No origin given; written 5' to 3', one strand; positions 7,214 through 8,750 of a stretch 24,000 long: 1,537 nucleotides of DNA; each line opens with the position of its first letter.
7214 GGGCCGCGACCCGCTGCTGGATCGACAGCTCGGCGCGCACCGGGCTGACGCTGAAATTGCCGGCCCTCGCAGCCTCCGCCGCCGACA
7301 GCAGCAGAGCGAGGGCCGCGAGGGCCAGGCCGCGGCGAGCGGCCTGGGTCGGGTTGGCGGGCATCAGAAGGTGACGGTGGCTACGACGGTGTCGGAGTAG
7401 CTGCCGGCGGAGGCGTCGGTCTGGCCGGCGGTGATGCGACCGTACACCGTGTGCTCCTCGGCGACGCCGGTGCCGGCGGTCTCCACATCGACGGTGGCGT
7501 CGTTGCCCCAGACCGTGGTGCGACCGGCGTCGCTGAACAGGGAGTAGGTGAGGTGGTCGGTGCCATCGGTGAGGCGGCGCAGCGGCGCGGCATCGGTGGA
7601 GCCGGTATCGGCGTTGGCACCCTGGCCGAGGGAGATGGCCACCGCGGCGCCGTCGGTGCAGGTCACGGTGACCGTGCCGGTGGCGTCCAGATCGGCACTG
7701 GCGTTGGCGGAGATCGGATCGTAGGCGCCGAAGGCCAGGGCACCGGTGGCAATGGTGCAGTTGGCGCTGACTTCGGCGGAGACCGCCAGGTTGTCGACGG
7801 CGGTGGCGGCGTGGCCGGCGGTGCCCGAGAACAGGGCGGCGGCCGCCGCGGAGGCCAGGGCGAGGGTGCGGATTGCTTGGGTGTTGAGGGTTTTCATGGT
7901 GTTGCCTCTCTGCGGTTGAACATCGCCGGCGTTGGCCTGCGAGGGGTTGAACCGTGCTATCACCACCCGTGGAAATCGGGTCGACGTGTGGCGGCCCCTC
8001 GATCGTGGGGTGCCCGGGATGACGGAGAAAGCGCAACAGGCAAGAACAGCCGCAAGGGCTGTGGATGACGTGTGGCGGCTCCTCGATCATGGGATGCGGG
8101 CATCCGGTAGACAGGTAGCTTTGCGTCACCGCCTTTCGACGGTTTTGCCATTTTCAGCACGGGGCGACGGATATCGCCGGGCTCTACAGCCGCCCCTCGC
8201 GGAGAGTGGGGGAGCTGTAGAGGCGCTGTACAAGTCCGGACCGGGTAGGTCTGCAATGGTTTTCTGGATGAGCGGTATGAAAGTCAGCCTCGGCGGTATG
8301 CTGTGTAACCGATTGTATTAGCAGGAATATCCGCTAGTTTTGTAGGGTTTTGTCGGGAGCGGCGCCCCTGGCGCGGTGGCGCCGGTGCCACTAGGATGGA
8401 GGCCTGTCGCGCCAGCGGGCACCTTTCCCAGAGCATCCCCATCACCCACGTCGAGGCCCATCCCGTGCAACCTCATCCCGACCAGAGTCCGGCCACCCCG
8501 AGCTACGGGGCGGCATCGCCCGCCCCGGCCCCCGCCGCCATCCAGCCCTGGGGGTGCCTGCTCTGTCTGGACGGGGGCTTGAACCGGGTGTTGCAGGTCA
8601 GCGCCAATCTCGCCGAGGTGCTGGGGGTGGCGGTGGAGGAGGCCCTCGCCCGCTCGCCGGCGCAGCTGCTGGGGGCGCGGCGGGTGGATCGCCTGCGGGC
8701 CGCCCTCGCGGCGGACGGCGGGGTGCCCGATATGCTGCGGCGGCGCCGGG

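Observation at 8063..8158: c-di-GMP-I (GEMM-I) riboswitch-like core in the leader of a Csu/SCPU-type chaperone-usher pilus operon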

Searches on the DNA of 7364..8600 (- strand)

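Call 3: search_rna_families(source=window, start=7700, end=8600, threshold=evalue, max_evalue=10, show_alignments=4)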
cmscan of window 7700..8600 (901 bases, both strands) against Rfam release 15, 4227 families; matches with E-value up to 10: 2.
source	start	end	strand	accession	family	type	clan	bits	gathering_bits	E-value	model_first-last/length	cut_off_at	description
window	8070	8158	-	RF03167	c-di-GMP-I-GGC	Cis-reg; riboswitch;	CL00126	62.3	59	3.7e-14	1-80/80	no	c-di-GMP-I-GGC riboswitch aptamer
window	8450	8471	-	RF01346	CRISPR-DR36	Gene; CRISPR;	-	12.6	38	9.1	1-36/36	no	CRISPR RNA direct repeat element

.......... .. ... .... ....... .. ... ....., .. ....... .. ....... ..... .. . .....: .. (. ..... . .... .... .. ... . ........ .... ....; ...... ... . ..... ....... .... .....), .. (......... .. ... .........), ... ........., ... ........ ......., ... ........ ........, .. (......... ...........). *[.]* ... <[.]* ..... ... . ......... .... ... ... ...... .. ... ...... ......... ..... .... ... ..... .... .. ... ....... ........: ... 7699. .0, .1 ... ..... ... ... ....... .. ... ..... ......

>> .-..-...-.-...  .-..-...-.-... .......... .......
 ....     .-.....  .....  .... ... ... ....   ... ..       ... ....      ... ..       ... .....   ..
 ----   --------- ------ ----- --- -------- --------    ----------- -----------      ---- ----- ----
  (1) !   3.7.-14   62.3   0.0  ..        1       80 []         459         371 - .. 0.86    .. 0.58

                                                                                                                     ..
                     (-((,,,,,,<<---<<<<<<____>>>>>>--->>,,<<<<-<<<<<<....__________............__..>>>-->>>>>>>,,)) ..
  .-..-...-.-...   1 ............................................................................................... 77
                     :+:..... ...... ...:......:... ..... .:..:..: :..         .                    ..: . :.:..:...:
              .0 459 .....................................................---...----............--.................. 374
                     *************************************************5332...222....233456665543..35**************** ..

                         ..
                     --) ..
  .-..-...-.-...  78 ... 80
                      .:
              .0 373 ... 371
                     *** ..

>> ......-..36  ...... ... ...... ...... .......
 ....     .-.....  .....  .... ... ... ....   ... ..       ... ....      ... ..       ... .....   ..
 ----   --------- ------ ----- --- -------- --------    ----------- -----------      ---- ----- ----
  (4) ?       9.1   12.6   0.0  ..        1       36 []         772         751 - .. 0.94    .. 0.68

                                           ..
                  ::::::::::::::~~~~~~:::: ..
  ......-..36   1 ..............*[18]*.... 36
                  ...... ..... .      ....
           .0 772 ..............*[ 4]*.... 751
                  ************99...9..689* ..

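Call 26: search_rna_families(sources=[L010, L024, L081, L084, L095, L113, L137], threshold=gathering, show_alignments=7)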
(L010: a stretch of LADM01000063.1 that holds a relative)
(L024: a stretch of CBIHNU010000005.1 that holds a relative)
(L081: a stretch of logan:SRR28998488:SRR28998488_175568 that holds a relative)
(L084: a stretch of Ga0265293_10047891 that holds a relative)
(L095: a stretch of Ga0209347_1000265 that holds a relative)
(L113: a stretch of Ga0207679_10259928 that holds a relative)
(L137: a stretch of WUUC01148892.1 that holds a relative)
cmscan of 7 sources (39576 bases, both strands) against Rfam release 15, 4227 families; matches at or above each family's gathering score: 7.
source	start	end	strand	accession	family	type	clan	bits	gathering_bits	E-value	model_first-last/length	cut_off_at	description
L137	2228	2315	+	RF01051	c-di-GMP-I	Cis-reg; riboswitch;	CL00126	76.6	35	1.7e-13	1-87/87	no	c-di-GMP-I riboswitch aptamer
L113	90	177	+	RF01051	c-di-GMP-I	Cis-reg; riboswitch;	CL00126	71.5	35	2.9e-12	1-87/87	no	c-di-GMP-I riboswitch aptamer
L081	2692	2780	+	RF01051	c-di-GMP-I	Cis-reg; riboswitch;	CL00126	66.7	35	4.4e-11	1-87/87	no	c-di-GMP-I riboswitch aptamer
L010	3334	3422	+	RF03167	c-di-GMP-I-GGC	Cis-reg; riboswitch;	CL00126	65.1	59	2.5e-13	1-80/80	no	c-di-GMP-I-GGC riboswitch aptamer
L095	2194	2282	+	RF03167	c-di-GMP-I-GGC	Cis-reg; riboswitch;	CL00126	65.1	59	2.5e-13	1-80/80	no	c-di-GMP-I-GGC riboswitch aptamer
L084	2241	2329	+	RF03167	c-di-GMP-I-GGC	Cis-reg; riboswitch;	CL00126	62.3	59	1.6e-12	1-80/80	no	c-di-GMP-I-GGC riboswitch aptamer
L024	3851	3935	+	RF01051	c-di-GMP-I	Cis-reg; riboswitch;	CL00126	53.3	35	8.3e-08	1-87/87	no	c-di-GMP-I riboswitch aptamer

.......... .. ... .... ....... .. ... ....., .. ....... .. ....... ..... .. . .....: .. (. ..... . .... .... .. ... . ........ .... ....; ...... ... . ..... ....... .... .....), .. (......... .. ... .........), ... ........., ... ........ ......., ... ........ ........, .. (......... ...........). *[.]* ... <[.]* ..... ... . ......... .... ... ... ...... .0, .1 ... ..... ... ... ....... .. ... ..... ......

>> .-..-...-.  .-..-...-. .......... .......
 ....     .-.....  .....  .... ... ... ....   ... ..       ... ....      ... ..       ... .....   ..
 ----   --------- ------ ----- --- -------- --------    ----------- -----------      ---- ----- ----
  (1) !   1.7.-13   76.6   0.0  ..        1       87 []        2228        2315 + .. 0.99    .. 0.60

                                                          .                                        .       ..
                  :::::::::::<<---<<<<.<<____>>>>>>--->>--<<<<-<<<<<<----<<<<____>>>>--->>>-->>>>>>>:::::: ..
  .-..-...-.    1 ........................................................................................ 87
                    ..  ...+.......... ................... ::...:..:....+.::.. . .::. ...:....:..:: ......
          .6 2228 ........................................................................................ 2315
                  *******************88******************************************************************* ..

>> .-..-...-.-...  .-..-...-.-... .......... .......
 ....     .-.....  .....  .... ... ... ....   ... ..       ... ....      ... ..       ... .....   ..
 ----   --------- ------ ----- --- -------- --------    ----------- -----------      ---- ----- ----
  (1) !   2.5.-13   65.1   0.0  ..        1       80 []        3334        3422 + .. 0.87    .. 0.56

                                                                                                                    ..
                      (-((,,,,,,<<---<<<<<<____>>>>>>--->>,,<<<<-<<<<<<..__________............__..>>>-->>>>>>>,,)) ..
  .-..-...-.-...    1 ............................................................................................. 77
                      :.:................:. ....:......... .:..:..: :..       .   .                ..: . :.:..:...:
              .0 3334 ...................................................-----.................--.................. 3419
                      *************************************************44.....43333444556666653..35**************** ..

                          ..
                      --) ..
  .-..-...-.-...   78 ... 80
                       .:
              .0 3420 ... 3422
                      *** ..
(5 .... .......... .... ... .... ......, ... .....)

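Call 41: build_rna_model(alignment_id=A5, structure=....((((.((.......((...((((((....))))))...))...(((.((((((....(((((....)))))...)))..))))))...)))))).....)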
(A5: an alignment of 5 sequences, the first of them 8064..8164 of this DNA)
Model R1 built from alignment A5 (5 sequences, 103 columns); structure: as given.
model positions 101; base pairs 28; branch points 1; effective number of sequences 0.83; information 0.591 bits per position. Calibrated on 0.2 Mb of random sequence (short: E-values are rough).
structure used (alignment columns):
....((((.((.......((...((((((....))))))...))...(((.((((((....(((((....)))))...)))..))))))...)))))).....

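Call 43: search_with_rna_model(model_id=R1, sources=[window, L001, L002, L003, L004, L005, L006, L007, L008, L009, L010, L011, L012, L013, L014, L015, L016, L017, L018, L019, L020, L021, L022, L023, L024, L025, L026, L027, L028, L029, L030, L031, L032, L033, L034, L035, L036, L037, L038, L039, L040, L041, L042, L043, L044, L045, L046, L047, L048, L049, L050, L051, L052, L053, L054, L055, L056, L057, L058, L059, L060, L061, L062, L063, L064, L065, L066, L067, L068, L069, L070, L071, L072, L073, L074, L075, L076, L077, L078, L079, L080, L081, L082, L083, L084, L085, L086, L087, L088, L089, L090, L091, L092, L093, L094, L095, L096, L097, L098, L099], max_evalue=10)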
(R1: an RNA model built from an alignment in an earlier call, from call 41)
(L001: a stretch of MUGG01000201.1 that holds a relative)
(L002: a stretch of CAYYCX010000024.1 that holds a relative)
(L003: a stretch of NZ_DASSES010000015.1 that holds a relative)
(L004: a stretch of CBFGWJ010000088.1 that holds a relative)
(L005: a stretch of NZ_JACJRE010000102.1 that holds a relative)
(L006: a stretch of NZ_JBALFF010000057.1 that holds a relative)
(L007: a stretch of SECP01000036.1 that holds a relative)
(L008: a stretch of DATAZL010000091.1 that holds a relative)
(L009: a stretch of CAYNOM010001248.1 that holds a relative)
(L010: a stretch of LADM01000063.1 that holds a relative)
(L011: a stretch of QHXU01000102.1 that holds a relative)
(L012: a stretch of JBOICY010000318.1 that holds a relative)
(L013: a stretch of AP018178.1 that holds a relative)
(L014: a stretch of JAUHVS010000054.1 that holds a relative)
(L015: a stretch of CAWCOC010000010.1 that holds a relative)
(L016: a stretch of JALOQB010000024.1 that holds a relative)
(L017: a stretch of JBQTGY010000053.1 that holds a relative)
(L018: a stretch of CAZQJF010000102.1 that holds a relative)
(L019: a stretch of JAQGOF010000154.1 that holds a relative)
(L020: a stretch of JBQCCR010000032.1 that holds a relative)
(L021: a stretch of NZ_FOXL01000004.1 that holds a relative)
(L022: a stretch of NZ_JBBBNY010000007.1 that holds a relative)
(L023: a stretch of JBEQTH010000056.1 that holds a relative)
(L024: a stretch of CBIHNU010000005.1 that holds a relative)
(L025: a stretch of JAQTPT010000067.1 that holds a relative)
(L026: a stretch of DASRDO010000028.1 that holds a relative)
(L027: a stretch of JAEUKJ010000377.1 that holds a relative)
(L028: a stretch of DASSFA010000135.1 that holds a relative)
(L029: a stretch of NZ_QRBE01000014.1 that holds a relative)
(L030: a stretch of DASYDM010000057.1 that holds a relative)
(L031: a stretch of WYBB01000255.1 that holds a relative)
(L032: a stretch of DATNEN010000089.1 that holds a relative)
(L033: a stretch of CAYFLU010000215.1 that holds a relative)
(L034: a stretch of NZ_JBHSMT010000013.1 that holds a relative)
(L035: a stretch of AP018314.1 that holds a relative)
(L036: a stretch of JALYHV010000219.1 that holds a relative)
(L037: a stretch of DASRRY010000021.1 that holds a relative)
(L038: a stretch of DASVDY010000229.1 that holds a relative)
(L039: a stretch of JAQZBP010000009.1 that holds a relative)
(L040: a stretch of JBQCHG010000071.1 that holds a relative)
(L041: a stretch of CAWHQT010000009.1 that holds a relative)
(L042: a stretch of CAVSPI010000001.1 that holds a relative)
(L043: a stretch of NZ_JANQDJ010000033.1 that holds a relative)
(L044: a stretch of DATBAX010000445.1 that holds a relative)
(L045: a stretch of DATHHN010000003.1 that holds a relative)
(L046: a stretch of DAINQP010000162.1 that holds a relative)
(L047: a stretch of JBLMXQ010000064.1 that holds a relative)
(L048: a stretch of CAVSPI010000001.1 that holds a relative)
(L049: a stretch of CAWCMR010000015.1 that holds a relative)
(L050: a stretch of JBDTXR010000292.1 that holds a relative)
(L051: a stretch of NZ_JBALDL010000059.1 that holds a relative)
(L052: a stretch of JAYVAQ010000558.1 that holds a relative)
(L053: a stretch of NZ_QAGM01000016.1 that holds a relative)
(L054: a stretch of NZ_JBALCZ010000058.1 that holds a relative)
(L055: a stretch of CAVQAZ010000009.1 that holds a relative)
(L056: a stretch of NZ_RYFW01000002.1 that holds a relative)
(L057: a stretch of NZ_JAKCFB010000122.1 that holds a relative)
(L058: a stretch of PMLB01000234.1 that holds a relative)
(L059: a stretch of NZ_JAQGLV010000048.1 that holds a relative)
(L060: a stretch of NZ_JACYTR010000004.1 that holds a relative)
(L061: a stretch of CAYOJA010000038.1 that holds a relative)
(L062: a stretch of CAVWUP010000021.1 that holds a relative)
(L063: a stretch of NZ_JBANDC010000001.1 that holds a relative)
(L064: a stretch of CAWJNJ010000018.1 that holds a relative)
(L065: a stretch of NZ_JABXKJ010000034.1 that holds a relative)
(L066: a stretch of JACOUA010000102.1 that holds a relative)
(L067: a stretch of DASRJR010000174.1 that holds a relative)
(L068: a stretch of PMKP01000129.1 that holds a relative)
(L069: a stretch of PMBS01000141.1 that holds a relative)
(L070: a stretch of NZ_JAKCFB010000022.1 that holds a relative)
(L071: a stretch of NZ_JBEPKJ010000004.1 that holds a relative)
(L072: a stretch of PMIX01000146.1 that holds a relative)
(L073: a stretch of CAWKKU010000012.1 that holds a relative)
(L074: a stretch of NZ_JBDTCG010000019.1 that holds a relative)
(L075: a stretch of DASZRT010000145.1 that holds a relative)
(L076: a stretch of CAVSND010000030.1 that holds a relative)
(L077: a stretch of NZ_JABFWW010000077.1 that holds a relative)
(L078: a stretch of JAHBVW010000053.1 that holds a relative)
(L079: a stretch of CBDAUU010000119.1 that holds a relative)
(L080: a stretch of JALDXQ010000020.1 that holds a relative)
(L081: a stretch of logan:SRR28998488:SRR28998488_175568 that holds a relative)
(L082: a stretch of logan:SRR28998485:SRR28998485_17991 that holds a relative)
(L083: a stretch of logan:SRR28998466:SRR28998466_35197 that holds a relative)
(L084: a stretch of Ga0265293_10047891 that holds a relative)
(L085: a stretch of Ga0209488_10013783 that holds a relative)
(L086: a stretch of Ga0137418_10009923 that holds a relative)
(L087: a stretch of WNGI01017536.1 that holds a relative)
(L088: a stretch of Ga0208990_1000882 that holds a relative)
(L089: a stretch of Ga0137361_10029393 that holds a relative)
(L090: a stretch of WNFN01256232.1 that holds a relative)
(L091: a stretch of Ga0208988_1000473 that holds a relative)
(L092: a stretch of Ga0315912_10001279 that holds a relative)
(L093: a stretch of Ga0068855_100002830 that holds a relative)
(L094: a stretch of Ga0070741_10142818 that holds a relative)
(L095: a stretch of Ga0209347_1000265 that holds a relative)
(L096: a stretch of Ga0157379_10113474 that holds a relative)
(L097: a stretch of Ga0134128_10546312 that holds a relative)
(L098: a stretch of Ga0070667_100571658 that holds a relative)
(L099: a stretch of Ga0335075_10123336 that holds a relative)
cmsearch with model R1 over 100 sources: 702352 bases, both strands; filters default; matches with E-value up to 10: 13.
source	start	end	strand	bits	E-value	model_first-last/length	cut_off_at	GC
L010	3328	3428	+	120.4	8.6e-36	1-101/101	no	0.53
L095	2188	2288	+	120.4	8.6e-36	1-101/101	no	0.53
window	8064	8164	-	120.4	9.1e-36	1-101/101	no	0.59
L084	2235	2335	+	120.4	9.1e-36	1-101/101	no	0.59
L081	2687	2787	+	113.1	2.1e-33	1-101/101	no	0.56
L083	1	74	+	77.8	7.9e-22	28-101/101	5'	0.59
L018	2476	2575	+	73.5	2e-20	1-101/101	no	0.56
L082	1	69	+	71.8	7.4e-20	33-101/101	5'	0.61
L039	3729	3837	+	62.1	1.2e-16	1-101/101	no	0.5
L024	3847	3914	+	28.9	8.7e-06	1-101/101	no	0.51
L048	1426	1518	-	15.2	0.26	1-101/101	no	0.7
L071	5540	5605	-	14.2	0.54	1-101/101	no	0.71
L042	6025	6097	+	11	6.1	1-101/101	no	0.67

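Call 44: search_with_rna_model(model_id=R1, sources=[L100, L101, L102, L103, L104, L105, L106, L107, L108, L109, L110, L111, L112, L113, L114, L115, L116, L117, L118, L119, L120, L121, L122, L123, L124, L125, L126, L127, L128, L129, L130, L131, L132, L133, L134, L135, L136, L137, L138, L139, L140, L141, L142, L143, L144, L145, L146, L147, L148, L149, L150, L151, L152, L153, L154, L155, L156, L157, L158, L159, L160, L161, L162, L163, L164, L165, L166, L167], max_evalue=10)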
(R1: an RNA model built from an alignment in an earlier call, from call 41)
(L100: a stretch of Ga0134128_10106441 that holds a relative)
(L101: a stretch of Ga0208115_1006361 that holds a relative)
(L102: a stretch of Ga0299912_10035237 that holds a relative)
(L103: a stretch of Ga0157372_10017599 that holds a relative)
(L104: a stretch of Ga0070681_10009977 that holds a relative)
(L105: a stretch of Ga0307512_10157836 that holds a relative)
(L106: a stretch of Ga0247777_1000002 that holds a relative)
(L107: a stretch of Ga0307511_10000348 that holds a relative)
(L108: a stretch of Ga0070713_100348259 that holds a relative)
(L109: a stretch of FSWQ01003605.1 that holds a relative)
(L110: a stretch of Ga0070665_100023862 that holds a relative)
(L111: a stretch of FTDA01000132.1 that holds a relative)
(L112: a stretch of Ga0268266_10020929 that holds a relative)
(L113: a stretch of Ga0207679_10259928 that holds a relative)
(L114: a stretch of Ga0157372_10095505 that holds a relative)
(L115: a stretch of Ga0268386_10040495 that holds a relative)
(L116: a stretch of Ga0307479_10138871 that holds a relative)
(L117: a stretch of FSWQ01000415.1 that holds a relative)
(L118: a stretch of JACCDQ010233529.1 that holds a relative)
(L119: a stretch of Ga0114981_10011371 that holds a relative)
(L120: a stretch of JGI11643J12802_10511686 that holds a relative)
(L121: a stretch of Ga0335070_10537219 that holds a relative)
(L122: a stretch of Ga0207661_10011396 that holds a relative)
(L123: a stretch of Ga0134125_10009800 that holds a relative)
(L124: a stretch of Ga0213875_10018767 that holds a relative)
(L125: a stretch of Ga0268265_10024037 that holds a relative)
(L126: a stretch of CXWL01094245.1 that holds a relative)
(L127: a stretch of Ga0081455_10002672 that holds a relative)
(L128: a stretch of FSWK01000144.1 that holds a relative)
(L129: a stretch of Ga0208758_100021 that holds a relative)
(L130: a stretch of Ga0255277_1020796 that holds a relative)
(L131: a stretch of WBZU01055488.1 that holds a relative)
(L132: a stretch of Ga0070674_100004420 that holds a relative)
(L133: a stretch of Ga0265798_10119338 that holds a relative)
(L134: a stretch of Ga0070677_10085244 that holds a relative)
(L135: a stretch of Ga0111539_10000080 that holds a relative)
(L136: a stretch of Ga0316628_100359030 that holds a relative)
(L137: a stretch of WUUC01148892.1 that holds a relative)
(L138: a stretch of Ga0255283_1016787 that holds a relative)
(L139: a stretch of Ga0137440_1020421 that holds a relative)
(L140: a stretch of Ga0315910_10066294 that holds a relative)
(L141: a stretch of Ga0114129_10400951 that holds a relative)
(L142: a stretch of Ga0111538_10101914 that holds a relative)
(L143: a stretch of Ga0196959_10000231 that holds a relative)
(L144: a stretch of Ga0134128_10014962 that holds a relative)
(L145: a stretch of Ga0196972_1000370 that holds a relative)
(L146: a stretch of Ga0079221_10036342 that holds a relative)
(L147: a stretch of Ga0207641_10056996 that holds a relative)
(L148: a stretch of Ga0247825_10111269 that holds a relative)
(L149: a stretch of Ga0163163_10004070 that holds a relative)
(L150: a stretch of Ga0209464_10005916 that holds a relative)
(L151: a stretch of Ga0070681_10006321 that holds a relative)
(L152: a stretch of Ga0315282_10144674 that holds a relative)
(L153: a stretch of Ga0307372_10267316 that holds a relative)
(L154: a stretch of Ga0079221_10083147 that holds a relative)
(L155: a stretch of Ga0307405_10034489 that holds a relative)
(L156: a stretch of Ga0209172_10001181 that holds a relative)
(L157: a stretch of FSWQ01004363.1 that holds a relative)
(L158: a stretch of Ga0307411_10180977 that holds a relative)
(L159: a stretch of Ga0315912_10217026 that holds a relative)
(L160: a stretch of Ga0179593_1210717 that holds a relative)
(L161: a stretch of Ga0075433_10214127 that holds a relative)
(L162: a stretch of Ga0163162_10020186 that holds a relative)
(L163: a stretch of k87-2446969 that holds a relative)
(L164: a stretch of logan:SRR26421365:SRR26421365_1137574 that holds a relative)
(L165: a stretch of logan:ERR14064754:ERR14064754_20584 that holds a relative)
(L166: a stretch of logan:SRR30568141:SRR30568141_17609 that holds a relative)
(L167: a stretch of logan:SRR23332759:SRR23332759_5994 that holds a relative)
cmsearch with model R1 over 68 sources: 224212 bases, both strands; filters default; matches with E-value up to 10: 8.
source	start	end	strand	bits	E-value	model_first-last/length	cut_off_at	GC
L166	681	781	+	119.3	6.3e-36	1-101/101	no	0.6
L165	323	424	+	114.4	2.6e-34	1-101/101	no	0.55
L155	81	182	+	64.4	6.1e-18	1-101/101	no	0.67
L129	2216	2323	+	61.5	5.7e-17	1-101/101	no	0.44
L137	2225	2323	+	58.8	4.3e-16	1-101/101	no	0.61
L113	87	186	+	55.1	7.1e-15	1-101/101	no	0.62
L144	1486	1583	-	17.8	0.012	1-101/101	no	0.65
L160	2100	2166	+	11.8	1.1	1-101/101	no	0.51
